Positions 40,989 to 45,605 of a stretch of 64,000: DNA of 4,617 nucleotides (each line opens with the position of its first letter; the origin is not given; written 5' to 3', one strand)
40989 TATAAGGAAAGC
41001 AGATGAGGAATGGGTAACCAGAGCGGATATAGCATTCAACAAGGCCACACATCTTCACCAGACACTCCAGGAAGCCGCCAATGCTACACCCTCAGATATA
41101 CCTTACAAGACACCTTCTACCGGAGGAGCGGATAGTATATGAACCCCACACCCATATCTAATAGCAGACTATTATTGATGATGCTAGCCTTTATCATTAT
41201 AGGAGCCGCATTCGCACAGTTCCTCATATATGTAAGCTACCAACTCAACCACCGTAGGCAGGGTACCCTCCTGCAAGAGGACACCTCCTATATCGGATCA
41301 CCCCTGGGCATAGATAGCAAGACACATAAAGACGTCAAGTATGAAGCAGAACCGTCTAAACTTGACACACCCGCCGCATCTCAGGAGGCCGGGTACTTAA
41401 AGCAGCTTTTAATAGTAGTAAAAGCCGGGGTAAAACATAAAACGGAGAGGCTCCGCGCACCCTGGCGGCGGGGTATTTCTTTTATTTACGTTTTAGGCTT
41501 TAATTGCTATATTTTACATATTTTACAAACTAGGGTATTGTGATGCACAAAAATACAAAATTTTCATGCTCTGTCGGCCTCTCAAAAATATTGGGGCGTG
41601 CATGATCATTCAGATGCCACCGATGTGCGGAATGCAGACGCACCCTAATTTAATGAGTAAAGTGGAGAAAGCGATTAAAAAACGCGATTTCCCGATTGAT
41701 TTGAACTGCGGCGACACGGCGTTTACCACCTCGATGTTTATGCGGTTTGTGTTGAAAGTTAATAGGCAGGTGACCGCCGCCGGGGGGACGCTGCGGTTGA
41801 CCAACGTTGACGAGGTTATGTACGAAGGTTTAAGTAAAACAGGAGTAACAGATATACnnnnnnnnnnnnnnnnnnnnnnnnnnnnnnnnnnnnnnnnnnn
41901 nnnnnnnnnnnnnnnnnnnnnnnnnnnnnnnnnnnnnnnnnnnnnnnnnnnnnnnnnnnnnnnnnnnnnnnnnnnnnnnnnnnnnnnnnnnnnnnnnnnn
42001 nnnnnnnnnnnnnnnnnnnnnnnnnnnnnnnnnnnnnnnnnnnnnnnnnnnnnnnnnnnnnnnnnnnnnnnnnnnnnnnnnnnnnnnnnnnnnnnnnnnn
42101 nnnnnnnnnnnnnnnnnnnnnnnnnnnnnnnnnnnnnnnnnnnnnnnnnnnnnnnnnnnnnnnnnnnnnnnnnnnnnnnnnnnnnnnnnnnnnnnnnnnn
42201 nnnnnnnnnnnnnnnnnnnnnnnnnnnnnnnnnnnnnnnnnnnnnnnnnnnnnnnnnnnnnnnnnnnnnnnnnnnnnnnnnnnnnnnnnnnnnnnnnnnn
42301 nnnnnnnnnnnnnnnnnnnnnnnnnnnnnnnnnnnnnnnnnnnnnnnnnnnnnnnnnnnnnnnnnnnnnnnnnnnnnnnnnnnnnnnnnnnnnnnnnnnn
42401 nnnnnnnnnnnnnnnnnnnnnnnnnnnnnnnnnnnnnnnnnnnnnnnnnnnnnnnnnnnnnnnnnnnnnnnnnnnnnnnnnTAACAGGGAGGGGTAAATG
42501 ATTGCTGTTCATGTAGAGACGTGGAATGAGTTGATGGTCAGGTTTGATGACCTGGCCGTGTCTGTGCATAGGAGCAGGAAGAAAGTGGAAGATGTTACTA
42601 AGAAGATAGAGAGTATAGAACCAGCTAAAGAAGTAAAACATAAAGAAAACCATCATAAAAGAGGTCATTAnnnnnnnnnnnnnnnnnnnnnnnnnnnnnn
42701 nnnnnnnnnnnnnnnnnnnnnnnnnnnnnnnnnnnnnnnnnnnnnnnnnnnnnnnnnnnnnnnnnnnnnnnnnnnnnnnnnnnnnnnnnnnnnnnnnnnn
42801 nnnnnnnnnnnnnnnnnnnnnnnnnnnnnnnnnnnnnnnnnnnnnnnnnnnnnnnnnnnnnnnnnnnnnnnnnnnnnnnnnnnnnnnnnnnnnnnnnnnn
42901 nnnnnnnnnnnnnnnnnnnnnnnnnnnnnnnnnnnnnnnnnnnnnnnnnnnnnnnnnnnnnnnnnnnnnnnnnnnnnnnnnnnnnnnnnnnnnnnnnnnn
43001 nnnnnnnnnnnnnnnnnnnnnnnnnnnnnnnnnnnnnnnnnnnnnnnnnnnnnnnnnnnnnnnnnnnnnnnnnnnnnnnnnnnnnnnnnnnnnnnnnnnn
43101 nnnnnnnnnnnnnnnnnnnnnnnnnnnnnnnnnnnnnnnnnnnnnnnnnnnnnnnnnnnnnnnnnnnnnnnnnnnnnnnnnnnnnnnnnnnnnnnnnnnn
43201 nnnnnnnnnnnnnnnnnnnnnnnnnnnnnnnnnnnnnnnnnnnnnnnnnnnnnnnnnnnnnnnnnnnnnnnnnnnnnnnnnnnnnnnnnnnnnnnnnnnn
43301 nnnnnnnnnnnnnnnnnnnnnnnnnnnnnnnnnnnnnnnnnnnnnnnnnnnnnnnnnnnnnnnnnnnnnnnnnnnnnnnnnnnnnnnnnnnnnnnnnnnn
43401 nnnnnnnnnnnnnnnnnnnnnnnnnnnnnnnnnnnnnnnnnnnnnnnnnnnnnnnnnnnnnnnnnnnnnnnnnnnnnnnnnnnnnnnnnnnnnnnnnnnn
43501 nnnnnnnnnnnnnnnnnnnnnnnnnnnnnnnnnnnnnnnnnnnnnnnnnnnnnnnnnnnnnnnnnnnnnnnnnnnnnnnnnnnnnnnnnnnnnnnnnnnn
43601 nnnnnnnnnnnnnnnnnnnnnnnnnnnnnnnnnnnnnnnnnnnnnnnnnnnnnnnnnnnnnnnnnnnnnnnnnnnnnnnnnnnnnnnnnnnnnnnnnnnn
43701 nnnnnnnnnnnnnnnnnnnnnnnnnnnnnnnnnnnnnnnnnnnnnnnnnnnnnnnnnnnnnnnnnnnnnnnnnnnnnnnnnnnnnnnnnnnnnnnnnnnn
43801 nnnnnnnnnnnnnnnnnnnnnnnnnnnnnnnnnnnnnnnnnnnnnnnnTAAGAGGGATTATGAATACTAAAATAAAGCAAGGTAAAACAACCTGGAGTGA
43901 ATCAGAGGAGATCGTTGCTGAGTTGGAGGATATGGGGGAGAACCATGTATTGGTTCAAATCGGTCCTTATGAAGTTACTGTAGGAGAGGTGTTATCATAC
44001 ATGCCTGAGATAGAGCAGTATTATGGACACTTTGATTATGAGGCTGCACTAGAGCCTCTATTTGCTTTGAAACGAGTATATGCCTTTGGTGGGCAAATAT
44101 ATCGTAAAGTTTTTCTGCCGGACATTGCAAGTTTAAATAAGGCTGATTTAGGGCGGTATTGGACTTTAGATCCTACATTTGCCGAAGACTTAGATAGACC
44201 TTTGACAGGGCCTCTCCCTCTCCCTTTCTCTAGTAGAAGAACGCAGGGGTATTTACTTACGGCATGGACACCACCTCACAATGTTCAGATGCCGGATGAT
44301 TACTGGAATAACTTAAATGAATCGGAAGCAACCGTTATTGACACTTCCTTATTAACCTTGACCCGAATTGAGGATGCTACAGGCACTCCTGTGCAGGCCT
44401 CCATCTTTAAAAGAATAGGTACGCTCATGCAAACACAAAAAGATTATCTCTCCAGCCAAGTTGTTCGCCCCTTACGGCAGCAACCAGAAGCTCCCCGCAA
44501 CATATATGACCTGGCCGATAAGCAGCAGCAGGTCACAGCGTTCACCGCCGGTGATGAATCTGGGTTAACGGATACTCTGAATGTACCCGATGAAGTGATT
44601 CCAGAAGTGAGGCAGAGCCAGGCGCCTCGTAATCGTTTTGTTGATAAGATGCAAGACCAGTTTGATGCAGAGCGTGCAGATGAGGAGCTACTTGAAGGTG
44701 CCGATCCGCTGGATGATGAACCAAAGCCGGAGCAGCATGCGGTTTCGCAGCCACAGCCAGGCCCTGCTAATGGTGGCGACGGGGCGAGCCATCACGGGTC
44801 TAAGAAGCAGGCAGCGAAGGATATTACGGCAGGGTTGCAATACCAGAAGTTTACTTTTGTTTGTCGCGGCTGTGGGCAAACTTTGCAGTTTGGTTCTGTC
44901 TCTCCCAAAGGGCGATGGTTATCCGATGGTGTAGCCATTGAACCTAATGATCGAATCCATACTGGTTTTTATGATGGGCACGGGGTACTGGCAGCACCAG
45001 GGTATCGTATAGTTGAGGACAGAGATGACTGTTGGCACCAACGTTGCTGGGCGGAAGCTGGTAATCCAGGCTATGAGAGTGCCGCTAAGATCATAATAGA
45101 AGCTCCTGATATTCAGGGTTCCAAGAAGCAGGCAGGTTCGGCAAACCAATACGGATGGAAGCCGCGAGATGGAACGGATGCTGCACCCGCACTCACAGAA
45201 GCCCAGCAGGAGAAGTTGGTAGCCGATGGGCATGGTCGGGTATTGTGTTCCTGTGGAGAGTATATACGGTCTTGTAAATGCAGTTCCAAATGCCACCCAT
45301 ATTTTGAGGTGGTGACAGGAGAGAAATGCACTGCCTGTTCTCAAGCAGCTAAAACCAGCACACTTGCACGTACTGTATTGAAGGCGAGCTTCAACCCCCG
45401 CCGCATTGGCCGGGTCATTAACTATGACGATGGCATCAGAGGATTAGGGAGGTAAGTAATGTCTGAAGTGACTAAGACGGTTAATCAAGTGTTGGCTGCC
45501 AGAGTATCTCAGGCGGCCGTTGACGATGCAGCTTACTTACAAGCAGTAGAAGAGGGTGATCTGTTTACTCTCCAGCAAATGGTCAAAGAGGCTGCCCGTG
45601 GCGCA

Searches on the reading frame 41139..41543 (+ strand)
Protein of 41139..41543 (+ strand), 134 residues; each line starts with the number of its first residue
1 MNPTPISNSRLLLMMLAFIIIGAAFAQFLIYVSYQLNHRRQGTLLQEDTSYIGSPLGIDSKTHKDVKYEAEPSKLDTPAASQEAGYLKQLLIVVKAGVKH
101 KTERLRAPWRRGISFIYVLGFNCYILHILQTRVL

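Call 56: find_encoding_contigs(protein=window:41139-41543:+, flank=10000, max_places=1)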
Protein window:41139-41543:+ (134 aa): 2 contigs read that carry it; 1 place shown.
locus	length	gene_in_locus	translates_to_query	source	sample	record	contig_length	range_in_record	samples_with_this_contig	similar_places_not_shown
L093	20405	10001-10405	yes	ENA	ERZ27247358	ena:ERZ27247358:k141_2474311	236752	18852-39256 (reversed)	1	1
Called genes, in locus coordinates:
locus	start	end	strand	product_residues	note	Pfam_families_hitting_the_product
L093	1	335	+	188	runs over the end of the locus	-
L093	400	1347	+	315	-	PF01145:Band_7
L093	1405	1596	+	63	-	-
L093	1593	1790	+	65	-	-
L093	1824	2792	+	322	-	-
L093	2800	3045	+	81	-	-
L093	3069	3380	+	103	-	PF08765:Mor (faint)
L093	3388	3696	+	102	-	-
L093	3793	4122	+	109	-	-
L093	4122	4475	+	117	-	PF28055:VVA0879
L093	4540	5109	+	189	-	PF00239:Resolvase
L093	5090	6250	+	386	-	PF12323:HTH_OrfB_IS605, PF01385:OrfB_IS605, PF07282:Cas12f1-like_TNB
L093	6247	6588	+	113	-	-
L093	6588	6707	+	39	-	-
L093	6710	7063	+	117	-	-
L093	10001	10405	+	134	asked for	-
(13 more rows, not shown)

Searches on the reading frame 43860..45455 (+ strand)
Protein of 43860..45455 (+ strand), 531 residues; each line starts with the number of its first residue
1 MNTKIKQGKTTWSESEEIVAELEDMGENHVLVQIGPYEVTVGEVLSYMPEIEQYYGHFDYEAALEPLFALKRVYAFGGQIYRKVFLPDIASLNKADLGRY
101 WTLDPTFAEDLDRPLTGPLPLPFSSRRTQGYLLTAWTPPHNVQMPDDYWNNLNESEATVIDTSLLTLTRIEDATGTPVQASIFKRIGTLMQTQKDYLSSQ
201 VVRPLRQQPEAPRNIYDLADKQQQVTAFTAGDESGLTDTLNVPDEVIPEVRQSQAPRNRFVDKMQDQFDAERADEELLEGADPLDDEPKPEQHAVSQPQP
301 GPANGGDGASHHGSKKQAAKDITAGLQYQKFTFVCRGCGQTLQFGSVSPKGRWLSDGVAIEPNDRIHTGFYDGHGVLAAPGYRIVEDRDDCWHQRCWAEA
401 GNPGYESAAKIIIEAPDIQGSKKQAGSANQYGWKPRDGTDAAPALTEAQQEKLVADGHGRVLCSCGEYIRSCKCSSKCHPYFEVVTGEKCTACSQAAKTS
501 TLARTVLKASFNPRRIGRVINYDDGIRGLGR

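Call 8: search_protein_families(library=phrogs, proteins=[window:43860-45455:+], max_evalue=0.00001)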
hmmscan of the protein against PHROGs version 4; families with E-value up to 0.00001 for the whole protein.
window:43860-45455:+ (531 aa): 0 families

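Call 12: search_protein_families(library=pfam, proteins=[window:43860-45455:+], max_evalue=0.001)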
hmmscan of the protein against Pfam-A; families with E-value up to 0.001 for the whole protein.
window:43860-45455:+ (531 aa): 0 families

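Call 33: search_protein_families(library=phrogs, proteins=[window:43860-45452:+], max_evalue=0.01)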
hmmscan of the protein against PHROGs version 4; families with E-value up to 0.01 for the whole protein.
window:43860-45452:+ (531 aa): 0 families

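Call 78: search_dna_similar(query=window:43860-45452:+, collection=phages, mode=protein, max_evalue=0.001, max_rows=8)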
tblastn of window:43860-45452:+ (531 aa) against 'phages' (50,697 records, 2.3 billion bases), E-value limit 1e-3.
No match.
